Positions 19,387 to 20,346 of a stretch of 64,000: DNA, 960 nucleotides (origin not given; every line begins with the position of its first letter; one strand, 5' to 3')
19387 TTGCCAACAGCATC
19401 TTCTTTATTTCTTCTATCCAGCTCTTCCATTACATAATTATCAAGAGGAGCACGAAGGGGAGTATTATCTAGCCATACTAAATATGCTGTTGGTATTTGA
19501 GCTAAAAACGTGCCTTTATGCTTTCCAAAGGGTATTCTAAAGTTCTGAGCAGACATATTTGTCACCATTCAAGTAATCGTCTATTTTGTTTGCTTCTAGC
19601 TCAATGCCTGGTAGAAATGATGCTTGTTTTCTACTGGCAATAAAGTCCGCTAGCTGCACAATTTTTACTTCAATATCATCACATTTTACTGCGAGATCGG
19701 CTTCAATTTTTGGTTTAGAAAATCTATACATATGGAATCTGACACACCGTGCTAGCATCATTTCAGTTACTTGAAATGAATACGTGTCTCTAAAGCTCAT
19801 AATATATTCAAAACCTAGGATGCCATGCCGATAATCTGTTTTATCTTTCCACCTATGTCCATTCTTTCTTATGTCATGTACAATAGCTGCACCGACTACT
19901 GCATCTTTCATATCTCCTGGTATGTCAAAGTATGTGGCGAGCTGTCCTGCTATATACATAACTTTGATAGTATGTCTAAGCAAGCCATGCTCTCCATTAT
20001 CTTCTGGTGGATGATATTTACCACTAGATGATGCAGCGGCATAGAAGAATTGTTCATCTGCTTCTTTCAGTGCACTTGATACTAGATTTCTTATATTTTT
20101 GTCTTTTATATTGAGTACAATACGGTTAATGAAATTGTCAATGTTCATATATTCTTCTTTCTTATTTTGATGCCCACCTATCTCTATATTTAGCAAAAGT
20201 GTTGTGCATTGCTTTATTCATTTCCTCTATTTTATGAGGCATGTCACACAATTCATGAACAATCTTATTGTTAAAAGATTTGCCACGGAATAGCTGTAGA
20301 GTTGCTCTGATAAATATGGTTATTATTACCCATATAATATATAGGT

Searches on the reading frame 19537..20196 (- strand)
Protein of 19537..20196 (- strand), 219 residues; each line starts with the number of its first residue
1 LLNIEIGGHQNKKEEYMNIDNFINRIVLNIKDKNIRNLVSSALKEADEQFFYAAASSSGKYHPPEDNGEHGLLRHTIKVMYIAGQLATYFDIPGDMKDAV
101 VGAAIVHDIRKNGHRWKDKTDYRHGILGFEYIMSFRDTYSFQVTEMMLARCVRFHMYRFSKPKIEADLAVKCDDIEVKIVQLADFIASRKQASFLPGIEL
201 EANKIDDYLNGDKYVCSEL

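Call 56: search_protein_families(library=pfam, proteins=[window:19537-20196:-], max_evalue=0.01)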
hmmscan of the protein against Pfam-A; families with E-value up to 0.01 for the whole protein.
window:19537-20196:- (219 aa): 1 family
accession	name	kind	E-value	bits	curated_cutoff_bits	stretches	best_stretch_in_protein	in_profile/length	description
PF01966.28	HD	-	5.2e-07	30.4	22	1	73-184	2-111/116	HD domain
